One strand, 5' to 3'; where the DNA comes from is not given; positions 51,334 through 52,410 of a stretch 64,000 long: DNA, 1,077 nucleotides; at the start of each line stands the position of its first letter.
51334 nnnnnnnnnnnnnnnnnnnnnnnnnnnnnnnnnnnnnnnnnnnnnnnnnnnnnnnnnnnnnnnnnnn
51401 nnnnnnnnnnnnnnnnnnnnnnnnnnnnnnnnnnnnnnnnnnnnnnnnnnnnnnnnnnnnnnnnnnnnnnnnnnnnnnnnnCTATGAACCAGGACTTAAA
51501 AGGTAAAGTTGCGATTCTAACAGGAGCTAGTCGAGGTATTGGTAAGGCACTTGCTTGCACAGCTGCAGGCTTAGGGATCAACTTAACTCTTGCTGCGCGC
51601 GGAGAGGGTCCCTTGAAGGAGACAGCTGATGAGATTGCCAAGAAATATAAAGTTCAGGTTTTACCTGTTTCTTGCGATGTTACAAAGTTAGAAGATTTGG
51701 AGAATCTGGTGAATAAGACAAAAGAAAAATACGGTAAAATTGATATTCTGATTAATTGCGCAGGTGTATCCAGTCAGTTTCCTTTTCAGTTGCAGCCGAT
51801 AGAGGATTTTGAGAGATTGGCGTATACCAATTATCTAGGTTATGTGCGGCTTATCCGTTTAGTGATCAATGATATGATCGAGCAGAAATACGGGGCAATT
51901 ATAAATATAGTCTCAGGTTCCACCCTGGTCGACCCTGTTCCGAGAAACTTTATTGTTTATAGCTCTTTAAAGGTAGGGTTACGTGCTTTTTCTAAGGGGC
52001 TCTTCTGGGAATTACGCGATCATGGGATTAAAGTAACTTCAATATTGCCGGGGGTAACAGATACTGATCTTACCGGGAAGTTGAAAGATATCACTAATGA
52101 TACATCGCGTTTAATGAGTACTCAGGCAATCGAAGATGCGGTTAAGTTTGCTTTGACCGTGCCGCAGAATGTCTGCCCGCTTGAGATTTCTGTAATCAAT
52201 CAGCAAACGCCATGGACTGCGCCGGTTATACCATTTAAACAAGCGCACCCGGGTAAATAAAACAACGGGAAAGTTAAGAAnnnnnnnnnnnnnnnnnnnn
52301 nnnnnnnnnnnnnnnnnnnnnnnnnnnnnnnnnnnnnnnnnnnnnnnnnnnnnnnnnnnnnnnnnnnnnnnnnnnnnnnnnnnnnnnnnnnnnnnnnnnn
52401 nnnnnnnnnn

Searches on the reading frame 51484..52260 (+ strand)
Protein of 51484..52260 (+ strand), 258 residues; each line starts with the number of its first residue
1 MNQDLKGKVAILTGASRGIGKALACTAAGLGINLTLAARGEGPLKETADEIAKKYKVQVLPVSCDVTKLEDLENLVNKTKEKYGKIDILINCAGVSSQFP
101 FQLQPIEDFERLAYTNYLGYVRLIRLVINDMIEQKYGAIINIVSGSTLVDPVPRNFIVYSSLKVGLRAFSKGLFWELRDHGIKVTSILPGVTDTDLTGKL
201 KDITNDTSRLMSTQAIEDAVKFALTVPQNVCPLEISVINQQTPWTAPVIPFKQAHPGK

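Call 5: search_protein_families(library=pfam, proteins=[window:51484-52260:+], max_evalue=0.01)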
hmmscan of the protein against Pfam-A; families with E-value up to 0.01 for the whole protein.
window:51484-52260:+ (258 aa): 4 families
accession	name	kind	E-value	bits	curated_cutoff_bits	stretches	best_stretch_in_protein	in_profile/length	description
PF00106.31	adh_short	-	1.4e-48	165.4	26.6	1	8-201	1-191/195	short chain dehydrogenase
PF13561.12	adh_short_C2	-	4.2e-34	118.6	27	1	14-207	1-191/236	Enoyl-(Acyl carrier protein) reductase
PF08659.16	KR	-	1.6e-08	35.1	22.6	1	11-129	4-125/180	KR domain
PF23441.1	SDR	-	4.7e-05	23.3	27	1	57-197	61-199/258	SDR-like rossmann domain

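Call 6: search_protein_families(library=ncbifam, proteins=[window:51484-52260:+], max_evalue=0.01)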
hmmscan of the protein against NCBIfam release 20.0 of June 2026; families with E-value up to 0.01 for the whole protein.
window:51484-52260:+ (258 aa): 229 families (the best 25 are shown)
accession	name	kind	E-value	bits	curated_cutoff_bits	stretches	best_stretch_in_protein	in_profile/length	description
NF005806.0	PRK07666.1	equivalog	6.8e-44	149.9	286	1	1-230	1-227/239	3-ketoacyl-ACP reductase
NF004825.0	PRK06181.1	equivalog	2.3e-39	135.3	215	1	3-198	2-194/268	SDR family oxidoreductase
NF005594.0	PRK07326.1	equivalog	2e-37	129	271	1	3-237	2-229/237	SDR family oxidoreductase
NF005559.1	PRK07231.1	subfamily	3.5e-36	125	215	1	5-207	2-201/249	glucose 1-dehydrogenase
NF005672.0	PRK07454.1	equivalog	9.9e-36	123.1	234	1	7-229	6-226/241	SDR family oxidoreductase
NF004521.0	PRK05866.1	equivalog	5e-34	117.8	368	1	3-233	36-265/294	SDR family oxidoreductase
NF006070.0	PRK08213.1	subfamily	6.6e-34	117.6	279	1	4-201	9-208/259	gluconate 5-dehydrogenase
NF005495.0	PRK07109.1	subfamily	8.7e-34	117.3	264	1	3-202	4-202/334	SDR family oxidoreductase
NF004198.0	PRK05653.1-3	equivalog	1.1e-33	116.7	296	1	3-205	3-202/248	3-oxoacyl-ACP reductase FabG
NF005878.0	PRK07825.1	subfamily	1.3e-33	116.6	287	1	2-221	4-214/278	short chain dehydrogenase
TIGR01830.1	3oxo_ACP_reduc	equivalog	3.1e-33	115.5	297.75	1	10-206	1-195/239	3-oxoacyl-[acyl-carrier-protein] reductase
NF005539.0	PRK07201.1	equivalog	4.1e-32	111.7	549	1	3-199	366-561/657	SDR family oxidoreductase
NF040690.1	mycolate_SDR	equivalog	8.4e-32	110.6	380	1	6-192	7-189/265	mycolate reductase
NF004196.0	PRK05650.1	equivalog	1.5e-31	109.5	297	1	11-211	6-207/272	SDR family oxidoreductase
NF004197.0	PRK05653.1-1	equivalog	3.5e-31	108.7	332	1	1-205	1-202/249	3-oxoacyl-ACP reductase FabG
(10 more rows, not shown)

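Call 63: search_solved_structures(query=window:51484-52260:+, max_evalue=1e-25)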
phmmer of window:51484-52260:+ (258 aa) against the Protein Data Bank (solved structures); distinct sequences matched with E-value up to 1e-25: 5.
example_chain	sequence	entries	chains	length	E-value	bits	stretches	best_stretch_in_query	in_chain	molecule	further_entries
2jah_A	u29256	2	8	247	7.4e-29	104.1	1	4-235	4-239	CLAVULANIC ACID DEHYDROGENASE | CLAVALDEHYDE DEHYDROGENASE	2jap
1vl8_A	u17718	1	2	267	9.2e-29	103.8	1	4-198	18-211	Gluconate 5-dehydrogenase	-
2uvd_A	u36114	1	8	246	3.2e-27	98.7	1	5-202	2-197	3-OXOACYL-(ACYL-CARRIER-PROTEIN) REDUCTASE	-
2hq1_A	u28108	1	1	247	1.1e-26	97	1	4-204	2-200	Glucose/ribitol dehydrogenase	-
9fe6_A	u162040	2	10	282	3.6e-26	95.3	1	4-197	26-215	SDR family oxidoreductase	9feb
